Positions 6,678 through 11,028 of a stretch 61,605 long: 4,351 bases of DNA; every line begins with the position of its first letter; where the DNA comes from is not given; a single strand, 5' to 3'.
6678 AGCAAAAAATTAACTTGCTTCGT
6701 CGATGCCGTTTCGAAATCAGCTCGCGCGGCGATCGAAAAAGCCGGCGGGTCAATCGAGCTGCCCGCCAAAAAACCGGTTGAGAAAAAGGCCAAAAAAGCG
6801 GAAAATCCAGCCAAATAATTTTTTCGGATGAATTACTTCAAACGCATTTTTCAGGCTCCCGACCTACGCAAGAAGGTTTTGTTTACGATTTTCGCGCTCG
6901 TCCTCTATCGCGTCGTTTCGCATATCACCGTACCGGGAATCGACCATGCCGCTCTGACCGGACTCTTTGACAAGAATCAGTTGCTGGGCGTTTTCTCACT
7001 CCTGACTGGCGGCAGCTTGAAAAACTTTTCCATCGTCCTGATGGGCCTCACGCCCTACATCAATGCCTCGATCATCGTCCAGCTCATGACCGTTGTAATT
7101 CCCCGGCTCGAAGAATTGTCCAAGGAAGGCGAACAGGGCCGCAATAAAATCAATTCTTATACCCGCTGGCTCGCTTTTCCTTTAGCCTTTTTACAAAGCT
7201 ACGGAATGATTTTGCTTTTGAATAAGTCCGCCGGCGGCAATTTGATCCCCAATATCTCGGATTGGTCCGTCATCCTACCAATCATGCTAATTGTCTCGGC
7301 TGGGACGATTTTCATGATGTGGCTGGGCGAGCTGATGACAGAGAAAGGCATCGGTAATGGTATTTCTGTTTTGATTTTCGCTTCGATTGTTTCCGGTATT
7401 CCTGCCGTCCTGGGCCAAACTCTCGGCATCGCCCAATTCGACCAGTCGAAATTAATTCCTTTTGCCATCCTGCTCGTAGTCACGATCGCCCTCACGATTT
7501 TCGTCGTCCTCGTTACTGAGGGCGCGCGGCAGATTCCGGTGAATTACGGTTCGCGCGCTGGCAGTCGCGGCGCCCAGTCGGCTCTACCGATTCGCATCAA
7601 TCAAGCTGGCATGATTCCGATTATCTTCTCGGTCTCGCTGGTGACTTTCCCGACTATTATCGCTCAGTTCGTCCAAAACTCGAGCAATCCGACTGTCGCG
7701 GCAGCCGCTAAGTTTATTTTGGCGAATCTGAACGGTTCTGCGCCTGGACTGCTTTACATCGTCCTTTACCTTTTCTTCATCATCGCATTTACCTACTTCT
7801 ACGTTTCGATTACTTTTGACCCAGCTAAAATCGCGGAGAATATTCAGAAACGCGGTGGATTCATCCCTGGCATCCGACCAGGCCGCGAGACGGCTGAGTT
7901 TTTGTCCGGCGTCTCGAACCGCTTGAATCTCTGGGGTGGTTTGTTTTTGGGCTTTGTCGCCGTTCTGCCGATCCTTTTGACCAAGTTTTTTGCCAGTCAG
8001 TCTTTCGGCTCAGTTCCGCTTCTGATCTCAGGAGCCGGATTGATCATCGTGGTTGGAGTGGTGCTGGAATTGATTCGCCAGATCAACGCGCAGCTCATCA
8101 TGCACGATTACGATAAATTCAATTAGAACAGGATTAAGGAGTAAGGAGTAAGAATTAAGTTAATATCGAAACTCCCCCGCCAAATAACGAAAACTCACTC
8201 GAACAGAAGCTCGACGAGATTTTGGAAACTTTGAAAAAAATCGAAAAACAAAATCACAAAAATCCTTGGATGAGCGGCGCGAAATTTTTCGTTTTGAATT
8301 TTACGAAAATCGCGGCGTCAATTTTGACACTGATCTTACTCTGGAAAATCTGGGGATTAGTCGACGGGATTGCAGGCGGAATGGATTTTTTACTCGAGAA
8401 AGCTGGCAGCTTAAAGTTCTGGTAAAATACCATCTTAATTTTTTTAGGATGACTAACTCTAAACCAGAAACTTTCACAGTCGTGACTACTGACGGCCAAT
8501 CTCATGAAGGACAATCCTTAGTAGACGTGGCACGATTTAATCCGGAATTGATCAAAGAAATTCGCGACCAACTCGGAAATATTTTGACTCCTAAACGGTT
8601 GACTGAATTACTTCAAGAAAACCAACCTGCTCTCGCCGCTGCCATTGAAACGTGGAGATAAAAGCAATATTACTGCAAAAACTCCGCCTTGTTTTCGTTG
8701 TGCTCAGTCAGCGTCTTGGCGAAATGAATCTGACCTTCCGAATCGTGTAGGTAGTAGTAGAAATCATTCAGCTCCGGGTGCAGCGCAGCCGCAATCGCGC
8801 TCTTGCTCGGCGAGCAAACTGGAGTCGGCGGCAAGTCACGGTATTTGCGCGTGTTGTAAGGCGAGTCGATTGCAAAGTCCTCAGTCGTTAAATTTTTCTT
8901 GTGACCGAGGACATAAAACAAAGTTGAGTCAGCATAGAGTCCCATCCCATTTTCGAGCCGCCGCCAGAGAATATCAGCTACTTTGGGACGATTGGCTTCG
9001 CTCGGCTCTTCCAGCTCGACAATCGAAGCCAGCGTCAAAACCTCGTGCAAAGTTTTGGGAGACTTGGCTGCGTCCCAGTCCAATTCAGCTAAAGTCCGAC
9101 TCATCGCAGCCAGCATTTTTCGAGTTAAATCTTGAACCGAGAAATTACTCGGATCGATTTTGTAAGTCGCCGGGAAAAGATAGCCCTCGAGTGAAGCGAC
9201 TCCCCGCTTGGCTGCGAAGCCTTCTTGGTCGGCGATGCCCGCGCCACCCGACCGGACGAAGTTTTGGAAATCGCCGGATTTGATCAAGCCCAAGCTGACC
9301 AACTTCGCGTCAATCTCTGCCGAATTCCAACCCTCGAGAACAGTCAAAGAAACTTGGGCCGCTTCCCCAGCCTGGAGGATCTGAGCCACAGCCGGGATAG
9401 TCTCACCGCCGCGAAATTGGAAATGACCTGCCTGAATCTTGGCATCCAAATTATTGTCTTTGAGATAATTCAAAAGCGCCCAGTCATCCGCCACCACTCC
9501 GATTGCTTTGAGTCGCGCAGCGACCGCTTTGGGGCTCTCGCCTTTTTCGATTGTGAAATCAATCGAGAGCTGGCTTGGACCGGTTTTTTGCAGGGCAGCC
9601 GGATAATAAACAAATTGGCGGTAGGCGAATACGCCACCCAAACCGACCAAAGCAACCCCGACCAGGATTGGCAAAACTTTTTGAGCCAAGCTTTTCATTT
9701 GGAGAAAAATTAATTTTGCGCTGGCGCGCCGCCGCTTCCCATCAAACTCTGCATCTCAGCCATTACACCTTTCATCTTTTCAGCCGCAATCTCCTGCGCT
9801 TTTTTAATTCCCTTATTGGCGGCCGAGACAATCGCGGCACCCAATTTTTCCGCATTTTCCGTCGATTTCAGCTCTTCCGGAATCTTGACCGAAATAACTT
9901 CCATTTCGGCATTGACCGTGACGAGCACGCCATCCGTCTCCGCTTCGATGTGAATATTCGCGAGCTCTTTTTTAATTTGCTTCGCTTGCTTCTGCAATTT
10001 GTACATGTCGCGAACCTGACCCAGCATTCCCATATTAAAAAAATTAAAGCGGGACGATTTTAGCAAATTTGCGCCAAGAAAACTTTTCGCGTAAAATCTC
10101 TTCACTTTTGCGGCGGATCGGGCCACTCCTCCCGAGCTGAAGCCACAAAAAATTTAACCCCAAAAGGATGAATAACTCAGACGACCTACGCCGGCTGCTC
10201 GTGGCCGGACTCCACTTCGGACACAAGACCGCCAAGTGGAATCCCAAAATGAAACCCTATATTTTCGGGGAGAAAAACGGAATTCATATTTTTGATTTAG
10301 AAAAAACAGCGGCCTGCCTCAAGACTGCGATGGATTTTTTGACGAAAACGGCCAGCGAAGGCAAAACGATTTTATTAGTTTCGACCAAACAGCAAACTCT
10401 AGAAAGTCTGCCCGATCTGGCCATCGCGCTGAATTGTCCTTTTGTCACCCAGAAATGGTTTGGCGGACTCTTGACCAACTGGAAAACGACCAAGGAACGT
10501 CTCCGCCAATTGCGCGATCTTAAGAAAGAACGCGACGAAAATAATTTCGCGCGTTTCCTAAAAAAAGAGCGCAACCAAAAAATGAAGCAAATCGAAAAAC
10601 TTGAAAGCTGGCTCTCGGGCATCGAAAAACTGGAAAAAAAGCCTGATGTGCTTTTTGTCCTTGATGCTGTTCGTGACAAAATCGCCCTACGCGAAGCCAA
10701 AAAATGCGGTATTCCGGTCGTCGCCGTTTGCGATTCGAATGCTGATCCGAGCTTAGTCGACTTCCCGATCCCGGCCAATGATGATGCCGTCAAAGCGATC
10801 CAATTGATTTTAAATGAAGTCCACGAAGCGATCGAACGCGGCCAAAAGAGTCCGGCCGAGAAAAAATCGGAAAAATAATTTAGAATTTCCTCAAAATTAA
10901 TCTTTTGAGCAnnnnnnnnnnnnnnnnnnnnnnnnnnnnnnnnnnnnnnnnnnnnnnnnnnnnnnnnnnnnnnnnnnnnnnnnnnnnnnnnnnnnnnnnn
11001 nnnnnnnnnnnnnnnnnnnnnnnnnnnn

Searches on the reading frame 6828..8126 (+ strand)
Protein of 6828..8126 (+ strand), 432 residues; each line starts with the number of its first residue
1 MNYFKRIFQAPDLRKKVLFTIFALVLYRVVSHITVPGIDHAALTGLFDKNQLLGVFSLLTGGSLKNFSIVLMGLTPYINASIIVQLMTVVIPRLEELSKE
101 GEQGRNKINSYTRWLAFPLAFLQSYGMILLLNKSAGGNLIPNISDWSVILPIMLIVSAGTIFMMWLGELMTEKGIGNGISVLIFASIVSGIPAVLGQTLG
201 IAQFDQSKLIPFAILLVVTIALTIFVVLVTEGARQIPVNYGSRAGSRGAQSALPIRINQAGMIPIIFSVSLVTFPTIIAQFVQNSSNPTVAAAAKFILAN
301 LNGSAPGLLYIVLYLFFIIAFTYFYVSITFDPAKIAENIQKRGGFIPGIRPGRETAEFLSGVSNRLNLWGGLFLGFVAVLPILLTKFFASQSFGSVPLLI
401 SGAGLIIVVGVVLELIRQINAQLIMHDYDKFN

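Call 29: search_protein_families(library=pfam, proteins=[window:6828-8126:+], max_evalue=0.001)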
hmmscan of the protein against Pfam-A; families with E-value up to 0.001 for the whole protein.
window:6828-8126:+ (432 aa): 1 family
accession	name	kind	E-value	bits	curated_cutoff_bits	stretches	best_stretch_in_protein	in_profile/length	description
PF00344.25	SecY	-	1.2e-100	337.3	32.2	1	68-415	1-305/306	SecY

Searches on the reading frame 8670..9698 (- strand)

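Call 29: search_protein_families(library=pfam, proteins=[window:8670-9698:-], max_evalue=0.001)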
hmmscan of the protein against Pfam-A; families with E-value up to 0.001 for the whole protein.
window:8670-9698:- (342 aa): 1 family
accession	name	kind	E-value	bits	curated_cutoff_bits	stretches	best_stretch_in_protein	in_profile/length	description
PF02618.21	YceG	-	8.2e-72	242.4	32.4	1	48-338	1-274/275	YceG-like family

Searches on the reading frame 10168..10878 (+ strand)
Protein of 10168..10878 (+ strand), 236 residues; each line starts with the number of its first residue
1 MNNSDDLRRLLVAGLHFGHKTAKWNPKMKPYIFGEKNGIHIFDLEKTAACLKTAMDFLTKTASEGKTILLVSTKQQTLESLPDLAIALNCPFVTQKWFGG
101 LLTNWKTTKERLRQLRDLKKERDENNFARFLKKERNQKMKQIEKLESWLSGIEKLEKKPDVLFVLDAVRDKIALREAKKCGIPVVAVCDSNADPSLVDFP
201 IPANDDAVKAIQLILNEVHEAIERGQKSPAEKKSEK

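Call 29: search_protein_families(library=pfam, proteins=[window:10168-10878:+], max_evalue=0.001)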
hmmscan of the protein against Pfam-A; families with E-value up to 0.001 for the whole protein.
window:10168-10878:+ (236 aa): 1 family
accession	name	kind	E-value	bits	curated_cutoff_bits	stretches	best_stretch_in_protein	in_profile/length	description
PF00318.25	Ribosomal_S2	-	6.9e-80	267.8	26.1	1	10-225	1-216/216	Ribosomal protein S2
